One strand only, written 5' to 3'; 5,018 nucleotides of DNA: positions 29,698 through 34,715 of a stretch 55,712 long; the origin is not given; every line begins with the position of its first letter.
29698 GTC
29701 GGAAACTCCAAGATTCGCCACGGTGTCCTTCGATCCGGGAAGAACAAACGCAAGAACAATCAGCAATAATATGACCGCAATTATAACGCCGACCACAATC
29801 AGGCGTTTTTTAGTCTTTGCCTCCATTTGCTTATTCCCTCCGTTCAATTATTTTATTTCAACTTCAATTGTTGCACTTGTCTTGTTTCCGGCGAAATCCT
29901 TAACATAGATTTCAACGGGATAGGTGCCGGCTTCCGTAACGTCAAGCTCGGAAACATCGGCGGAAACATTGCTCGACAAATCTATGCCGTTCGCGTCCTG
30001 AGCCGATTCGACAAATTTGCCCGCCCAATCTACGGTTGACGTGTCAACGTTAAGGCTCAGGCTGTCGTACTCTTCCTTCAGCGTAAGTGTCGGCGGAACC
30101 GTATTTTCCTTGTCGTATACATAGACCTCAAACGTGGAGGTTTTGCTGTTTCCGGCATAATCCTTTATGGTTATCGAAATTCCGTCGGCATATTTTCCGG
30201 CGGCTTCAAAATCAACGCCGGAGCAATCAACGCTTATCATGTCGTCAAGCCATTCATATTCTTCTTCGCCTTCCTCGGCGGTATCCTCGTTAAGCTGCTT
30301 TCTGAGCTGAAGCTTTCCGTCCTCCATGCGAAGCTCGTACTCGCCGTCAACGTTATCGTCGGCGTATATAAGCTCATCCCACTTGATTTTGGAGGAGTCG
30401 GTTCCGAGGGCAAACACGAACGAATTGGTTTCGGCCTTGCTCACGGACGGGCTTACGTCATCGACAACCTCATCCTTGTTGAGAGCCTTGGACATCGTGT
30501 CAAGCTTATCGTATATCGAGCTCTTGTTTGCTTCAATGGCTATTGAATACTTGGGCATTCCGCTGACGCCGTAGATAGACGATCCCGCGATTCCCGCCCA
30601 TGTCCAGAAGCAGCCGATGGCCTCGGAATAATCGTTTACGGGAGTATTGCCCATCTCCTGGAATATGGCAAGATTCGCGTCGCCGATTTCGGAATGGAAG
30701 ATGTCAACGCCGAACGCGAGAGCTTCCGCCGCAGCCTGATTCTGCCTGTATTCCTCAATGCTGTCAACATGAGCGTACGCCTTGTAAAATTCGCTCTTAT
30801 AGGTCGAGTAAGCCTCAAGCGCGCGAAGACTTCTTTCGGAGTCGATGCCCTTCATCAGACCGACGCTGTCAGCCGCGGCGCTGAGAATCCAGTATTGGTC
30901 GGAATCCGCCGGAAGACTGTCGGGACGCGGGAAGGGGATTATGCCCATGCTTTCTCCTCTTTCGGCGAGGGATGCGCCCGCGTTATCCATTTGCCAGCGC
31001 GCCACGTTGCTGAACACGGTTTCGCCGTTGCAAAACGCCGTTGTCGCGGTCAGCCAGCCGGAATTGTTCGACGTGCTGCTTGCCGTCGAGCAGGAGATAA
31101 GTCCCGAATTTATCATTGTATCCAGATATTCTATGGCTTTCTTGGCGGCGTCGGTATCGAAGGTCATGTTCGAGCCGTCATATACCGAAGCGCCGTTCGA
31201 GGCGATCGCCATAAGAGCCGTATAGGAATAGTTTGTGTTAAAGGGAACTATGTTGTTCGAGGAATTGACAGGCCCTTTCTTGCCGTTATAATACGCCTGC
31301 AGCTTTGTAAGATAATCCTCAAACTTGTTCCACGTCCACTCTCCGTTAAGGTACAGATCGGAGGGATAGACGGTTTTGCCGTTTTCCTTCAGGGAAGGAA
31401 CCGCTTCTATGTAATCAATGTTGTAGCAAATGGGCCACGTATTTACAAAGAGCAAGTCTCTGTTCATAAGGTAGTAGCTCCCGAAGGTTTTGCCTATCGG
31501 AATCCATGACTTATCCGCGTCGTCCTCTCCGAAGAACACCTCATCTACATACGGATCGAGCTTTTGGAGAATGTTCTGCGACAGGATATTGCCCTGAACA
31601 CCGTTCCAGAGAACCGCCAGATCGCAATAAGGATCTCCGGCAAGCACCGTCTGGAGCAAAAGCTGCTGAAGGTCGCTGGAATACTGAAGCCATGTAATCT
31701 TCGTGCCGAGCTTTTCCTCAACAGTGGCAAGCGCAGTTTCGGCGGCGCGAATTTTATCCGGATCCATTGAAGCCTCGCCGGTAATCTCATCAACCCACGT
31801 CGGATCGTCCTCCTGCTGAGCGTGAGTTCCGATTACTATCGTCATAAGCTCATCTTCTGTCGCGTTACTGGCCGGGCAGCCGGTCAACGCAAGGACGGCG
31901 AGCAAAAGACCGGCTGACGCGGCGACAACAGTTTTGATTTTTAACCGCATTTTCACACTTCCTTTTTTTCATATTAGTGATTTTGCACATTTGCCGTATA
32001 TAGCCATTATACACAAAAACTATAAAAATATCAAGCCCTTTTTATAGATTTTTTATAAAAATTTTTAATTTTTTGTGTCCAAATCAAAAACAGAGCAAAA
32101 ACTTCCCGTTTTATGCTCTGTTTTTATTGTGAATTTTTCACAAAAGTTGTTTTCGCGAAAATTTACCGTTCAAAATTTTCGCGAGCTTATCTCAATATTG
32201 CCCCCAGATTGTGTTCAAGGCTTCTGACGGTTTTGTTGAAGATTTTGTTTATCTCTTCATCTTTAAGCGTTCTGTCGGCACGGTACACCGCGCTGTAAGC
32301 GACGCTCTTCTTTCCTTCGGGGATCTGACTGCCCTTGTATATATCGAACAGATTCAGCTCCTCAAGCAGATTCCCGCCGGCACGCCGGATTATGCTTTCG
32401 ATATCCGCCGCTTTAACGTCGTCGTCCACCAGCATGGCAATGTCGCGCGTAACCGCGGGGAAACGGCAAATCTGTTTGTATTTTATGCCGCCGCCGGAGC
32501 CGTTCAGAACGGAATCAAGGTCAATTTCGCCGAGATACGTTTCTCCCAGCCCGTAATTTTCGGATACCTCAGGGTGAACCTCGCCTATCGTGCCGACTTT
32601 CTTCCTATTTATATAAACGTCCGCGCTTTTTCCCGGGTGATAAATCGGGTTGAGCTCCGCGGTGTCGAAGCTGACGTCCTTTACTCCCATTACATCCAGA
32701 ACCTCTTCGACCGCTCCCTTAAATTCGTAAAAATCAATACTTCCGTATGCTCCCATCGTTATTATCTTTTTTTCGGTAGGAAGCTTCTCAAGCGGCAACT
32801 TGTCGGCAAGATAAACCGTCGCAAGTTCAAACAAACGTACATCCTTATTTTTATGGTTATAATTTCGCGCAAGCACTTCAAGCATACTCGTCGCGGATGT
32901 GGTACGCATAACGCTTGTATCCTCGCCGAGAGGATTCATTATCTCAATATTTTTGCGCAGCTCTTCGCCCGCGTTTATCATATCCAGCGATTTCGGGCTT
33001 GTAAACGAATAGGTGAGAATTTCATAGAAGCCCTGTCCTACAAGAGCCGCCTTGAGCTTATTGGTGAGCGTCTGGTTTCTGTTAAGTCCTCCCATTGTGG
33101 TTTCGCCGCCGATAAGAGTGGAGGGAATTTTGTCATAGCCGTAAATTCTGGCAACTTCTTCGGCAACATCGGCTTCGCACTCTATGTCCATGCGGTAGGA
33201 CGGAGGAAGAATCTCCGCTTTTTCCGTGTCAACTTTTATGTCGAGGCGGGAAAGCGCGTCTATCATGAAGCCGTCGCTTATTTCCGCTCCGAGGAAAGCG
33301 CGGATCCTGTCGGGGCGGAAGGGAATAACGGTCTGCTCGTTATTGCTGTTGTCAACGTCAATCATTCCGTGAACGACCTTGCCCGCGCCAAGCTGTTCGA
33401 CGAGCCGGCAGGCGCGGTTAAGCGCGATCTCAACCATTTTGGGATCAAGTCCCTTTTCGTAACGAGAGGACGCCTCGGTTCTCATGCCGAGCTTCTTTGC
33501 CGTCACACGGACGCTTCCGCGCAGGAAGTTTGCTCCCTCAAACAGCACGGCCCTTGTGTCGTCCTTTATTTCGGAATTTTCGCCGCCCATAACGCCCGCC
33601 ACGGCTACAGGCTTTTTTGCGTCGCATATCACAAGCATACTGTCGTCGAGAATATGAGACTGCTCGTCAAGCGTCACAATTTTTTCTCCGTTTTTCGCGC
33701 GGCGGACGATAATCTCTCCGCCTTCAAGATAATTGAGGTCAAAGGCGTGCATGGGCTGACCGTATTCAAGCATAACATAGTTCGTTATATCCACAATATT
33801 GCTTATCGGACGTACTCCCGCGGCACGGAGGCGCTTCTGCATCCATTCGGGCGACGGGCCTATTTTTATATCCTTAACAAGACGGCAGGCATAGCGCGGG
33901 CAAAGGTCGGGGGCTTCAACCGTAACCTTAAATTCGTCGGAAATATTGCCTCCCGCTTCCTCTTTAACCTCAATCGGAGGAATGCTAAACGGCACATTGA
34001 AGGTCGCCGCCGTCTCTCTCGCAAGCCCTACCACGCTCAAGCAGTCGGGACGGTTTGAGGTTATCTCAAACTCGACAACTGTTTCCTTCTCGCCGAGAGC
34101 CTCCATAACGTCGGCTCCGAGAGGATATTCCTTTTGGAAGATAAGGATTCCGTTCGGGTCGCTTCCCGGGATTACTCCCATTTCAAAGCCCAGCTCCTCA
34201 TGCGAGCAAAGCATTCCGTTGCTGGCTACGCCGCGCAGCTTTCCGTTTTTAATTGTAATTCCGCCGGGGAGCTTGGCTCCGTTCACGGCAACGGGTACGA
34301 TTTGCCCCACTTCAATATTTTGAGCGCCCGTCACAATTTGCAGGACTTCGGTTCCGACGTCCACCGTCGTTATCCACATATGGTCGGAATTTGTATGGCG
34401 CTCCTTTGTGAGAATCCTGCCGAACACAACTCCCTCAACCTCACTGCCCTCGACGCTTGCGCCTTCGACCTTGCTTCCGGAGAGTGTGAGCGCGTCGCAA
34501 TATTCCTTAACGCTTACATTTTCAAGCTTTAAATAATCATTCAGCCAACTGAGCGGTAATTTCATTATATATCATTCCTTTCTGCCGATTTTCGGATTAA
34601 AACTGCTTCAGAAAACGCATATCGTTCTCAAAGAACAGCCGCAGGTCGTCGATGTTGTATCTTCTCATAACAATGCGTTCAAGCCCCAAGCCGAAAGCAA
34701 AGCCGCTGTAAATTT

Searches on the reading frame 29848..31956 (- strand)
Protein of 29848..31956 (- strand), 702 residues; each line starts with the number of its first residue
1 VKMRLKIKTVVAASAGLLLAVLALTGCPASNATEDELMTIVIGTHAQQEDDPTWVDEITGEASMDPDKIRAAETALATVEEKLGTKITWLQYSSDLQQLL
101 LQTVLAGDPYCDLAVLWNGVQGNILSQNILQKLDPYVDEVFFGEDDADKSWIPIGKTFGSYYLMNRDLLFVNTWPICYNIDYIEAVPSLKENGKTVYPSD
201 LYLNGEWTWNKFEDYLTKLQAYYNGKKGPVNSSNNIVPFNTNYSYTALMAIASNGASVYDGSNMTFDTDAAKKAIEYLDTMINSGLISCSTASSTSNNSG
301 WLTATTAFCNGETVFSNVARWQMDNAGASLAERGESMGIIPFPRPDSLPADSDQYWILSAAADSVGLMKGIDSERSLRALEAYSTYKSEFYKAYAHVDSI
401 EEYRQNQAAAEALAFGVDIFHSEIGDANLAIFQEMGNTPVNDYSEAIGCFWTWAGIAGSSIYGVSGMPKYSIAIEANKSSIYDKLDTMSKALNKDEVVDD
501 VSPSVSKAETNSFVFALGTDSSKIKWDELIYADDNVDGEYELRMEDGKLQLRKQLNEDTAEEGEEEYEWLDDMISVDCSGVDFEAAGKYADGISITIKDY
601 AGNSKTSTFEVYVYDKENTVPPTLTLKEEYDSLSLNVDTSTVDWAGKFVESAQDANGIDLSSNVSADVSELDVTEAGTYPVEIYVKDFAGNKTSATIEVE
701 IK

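Call 6: search_protein_families(library=pfam, proteins=[window:29848-31956:-], max_evalue=0.01)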
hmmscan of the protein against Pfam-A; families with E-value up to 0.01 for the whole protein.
window:29848-31956:- (702 aa): 1 family
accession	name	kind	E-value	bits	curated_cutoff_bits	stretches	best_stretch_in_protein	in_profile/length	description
PF16403.11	Bact_surface_Ig-like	-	1.2e-06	28.9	27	1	652-700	24-70/71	Bacterial surface protein, Ig-like domain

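Call 8: search_protein_families(library=ncbifam, proteins=[window:29848-31956:-], max_evalue=0.01)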
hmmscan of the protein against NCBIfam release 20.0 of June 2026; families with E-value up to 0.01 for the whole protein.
window:29848-31956:- (702 aa): 0 families

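Call 42: search_solved_structures(query=window:29848-31956:-, max_evalue=1)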
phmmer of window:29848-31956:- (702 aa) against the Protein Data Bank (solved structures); distinct sequences matched with E-value up to 1: 1.
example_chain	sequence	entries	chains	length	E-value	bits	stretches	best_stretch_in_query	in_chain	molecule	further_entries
2kpn_A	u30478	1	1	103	0.68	11.7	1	652-701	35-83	Bacillolysin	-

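Call 58: find_homologous_proteins(query=window:29848-31956:-, max_evalue=0.00001)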
Query window:29848-31956:- (702 aa): 148 proteins with E <= 0.00001 among 8000 candidates; the best 120 are listed.
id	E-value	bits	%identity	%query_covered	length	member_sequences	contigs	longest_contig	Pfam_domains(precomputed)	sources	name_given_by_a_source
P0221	0.0e+0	1572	100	100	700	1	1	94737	PF16403.12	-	-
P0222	0.0e+0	1289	81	100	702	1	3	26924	-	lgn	-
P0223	0.0e+0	1236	77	100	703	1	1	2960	-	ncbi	-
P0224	0.0e+0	1211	77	100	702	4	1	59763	-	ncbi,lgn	-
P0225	0.0e+0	1205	75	100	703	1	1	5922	PF16403.12,PF01547.31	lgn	-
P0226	0.0e+0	1183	74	99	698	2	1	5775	PF01547.31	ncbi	-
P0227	0.0e+0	1150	72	100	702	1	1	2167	-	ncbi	-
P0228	0.0e+0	1139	72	100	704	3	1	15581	PF01547.31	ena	-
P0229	0.0e+0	1093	68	100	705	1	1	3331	-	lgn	-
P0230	0.0e+0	1090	68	100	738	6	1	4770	PF01547.31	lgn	-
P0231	0.0e+0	1070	67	100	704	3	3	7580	-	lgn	-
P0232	5.8e-297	1005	63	100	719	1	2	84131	-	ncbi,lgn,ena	-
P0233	1.6e-284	964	70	87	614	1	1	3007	PF16403.12,PF01547.31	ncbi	ncbi:MAG: ABC transporter substrate-binding protein, partial [Clostridia bacterium]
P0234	9.7e-278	942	61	100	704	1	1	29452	PF01547.31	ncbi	-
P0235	5.0e-267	906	59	100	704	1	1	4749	-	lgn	-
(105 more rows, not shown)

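Call 70: search_solved_structures(query=A3, max_evalue=0.01)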
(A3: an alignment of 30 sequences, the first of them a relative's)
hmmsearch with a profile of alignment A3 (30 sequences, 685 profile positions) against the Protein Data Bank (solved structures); distinct sequences matched with E-value up to 0.01: 2.
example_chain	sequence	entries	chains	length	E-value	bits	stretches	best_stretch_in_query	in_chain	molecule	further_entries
9ekq_A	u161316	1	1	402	0.0042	18.4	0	376-444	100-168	Lantibiotic leader peptide processing serine protease CylA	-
2kpn_A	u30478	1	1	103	0.0049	18.2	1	624-685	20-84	Bacillolysin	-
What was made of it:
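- Tried and rejected: A profile search of it against PDB sequences was uninformative (call 70).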

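Call 71: search_protein_families(library=pfam, alignment_id=A3, max_evalue=0.01)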
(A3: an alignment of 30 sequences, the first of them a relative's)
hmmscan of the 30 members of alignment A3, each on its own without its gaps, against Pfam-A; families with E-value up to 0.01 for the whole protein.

A. member 1, P0221 (700 aa): 1 family
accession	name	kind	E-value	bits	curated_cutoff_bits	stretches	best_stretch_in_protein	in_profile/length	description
PF16403.11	Bact_surface_Ig-like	-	1.2e-06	29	27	1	650-698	24-70/71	Bacterial surface protein, Ig-like domain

B. families by the number of members that match (of 30 scanned): 12 families
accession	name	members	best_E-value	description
PF16403.11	Bact_surface_Ig-like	23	6.9e-10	Bacterial surface protein, Ig-like domain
PF18981.6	InlK_D3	14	2.6e-07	Internalin K domain (D3/D4)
PF19077.6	Big_13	9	0.00014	Bacterial Ig-like domain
PF02494.22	HYR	6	2.9e-05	HYR domain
PF15418.12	DUF4625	5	3.4e-05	Domain of unknown function (DUF4625)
PF01547.30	SBP_bac_1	4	4.5e-10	Bacterial extracellular solute-binding protein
PF07523.18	Big_3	4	0.00012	Bacterial Ig-like domain (group 3)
PF05345.18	He_PIG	3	0.0025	Putative Ig domain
PF00395.25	SLH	1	9.8e-18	S-layer homology domain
PF07833.16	Cu_amine_oxidN1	1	1.1e-14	Copper amine oxidase N-terminal domain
PF13416.11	SBP_bac_8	1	2.3e-05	Bacterial extracellular solute-binding protein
PF13754.12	Big_3_4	1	0.0024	Domain of unknown function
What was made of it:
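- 29848..31956 (-): 702-aa lipoprotein: divergent MBP-fold SBP plus C-terminal Ig-like domains. The database version starts 2 codons later. 4/30 homologues hit SBP_bac_1 (call 71).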

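Call 81: predict_structure(alignment_id=A3)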
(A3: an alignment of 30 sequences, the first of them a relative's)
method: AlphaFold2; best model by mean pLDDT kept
length: 700 residues; sequences in the alignment: 30
mean_pLDDT: 89.9   pTM: 0.74
mean pLDDT of the five models: 89.9, 88.8, 88.5, 87.9, 87.6
residues with pLDDT >= 90: 476; 70-90: 188; 50-70: 20; < 50: 16
segments of 3 or more residues with pLDDT < 50: 1-3, 24-32
pLDDT, mean of each block of 10 residues (from residue 1): 60 73 43 79 92 91 93 96 95 89 91 91 93 92 83 90 92 96 96 96 97 98 95 97 97 94 95 98 95 93 96 95 95 96 95 93 94 96 96 93 91 95 96 92 92 97 96 94 91 84 82 89 89 81 86 58 75 91 88 88 90 87 90 89 90 83 91 93 90 92
secondary structure, 60 per line:
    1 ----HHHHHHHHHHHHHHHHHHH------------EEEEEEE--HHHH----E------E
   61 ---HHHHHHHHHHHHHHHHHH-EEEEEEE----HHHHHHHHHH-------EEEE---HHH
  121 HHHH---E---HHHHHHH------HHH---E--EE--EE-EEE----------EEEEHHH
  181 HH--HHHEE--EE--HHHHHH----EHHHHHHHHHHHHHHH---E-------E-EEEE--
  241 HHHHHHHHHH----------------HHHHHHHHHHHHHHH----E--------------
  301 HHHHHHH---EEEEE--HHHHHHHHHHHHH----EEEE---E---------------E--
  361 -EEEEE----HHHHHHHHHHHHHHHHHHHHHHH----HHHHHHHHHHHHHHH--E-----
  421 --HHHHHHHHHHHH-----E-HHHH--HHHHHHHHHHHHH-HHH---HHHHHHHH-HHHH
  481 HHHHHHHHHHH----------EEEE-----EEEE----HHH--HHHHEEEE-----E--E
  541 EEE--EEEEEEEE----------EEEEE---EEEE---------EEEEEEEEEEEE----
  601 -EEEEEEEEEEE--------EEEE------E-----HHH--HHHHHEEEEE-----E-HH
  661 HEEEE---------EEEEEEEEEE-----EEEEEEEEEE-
elements in order (helices of 4 or more, strands of 3 or more residues): H5-23 E36-42 H45-48 H64-81 E83-89 H94-103 E111-114 H118-124 H132-138 E161-163 E174-177 H178-182 H196-201 H207-221 E235-238 H241-250 H267-281 H301-307 E311-315 H318-330 E335-338 E362-366 H371-393 H398-412 H423-434 H442-445 H448-460 H468-475 H477-491 E502-505 E511-514 H524-527 E528-531 E540-543 E546-553 E564-568 E572-575 E585-596 E602-612 E621-624 H642-646 E647-651 E662-665 E675-684 E690-699
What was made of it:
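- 29848..31956 (-): AF2 pLDDT 89.9 (call 81).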

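Call 83: fold_search(model_id=the predicted structure, library=pdb)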
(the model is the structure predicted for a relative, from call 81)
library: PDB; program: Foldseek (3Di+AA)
matches with E <= 10: 1386; with E <= 0.001: 829
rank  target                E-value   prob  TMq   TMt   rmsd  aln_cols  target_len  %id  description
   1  3o3u_N                9.8e-15  1.00  0.36  0.42  15.4       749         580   12  Crystal Structure of Human Receptor for Advanced Glycation Endproducts (RAGE) (released 2010-10-13)
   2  4edq_A                3.4e-13  1.00  0.35  0.47  12.2       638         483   13  MBP-fusion protein of myosin-binding protein c residues 149-269 (released 2013-03-20)
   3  5iic_A                5.6e-13  1.00  0.34  0.47  16.9       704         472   12  Crystal structure of red abalone VERL repeat 3 at 2.9 A resolution (released 2017-06-14)
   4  5ii4_A                6.3e-13  1.00  0.33  0.45  19.5       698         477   12  Crystal structure of red abalone VERL repeat 1 with linker at 2.0 A resolution (released 2017-06-14)
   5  5hzv_A                7.8e-13  1.00  0.33  0.38  21.6       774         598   11  Crystal structure of the zona pellucida module of human endoglin/CD105 (released 2017-06-07)
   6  4my2_A                8.7e-13  1.00  0.33  0.44  13.2       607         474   11  Crystal Structure of Norrin in fusion with Maltose Binding Protein (released 2013-11-13)
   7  8iiz_A                1.0e-12  1.00  0.36  0.46  10.5       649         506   13  Crystal structure of MBP fused GAS41 YEATS domain in complex with H3K27ac peptide (released 2023-11-01)
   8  8e0p_C                1.0e-12  1.00  0.35  0.32  20.3       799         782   11  Crystal structure of mouse APCDD1 in fusion with engineered MBP (released 2023-05-03)
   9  4exk_A                1.6e-12  1.00  0.32  0.44  14.8       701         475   12  A chimera protein containing MBP fused to the C-terminal domain of the uncharacterized protein STM14_2015 from Salmone (released 2012-08-08)
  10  5ttd_A                1.7e-12  1.00  0.32  0.42  22.5       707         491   12  Minor pilin FctB from S. pyogenes with engineered intramolecular isopeptide bond (released 2017-03-01)
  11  5iic_B                2.1e-12  1.00  0.32  0.44  16.9       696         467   12  Crystal structure of red abalone VERL repeat 3 at 2.9 A resolution (released 2017-06-14)
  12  21dh_A                2.2e-12  1.00  0.34  0.47  18.7       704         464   12  Crystal structure of MBP-fused Monobody P' in complex with HPPU (released 2026-03-18)
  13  4pe2_A                2.3e-12  1.00  0.34  0.45  12.7       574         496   13  MBP PilA1 CD160 (released 2015-01-14)
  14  7t31_D                2.5e-12  1.00  0.36  0.50  15.1       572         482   14  X-ray Structure of Clostridiodies difficile PilW (released 2022-10-19)
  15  4bla_D                2.9e-12  1.00  0.40  0.38   5.4       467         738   14  Crystal structure of full-length human Suppressor of fused (SUFU) mutant lacking a regulatory subdomain (crystal form  (released 2013-11-27)
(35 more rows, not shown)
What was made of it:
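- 29848..31956 (-): Foldseek matches MBP and sugar SBPs (call 83).
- Tried and rejected: It has an MBP fold plus Ig-like domains (calls 81, 83).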

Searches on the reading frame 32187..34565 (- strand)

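Call 15: search_protein_families(library=pfam, proteins=[window:32187-34565:-], max_evalue=0.001)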
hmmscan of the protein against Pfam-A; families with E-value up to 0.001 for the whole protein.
window:32187-34565:- (792 aa): 6 families
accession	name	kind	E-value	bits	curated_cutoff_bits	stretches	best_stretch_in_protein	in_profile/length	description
PF03483.22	B3_4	-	6.1e-72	241.3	29.3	1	222-392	2-172/174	B3/4 domain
PF17759.6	tRNA_synthFbeta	-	2.1e-64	217.3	22.4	1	480-683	1-214/214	Phenylalanyl tRNA synthetase beta chain CLM domain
PF03147.19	FDX-ACB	-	1.5e-31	109.1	31.1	1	701-792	2-94/94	Ferredoxin-fold anticodon binding domain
PF03484.21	B5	-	9.9e-20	71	28.6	1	414-477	1-67/67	tRNA synthetase B5 domain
PF01588.26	tRNA_bind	-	1.4e-14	54.4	27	1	46-148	1-92/96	Putative tRNA binding domain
PF01409.25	tRNA-synt_2d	-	0.00012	22.1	19.8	1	545-677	73-210/246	tRNA synthetases class II core domain (F)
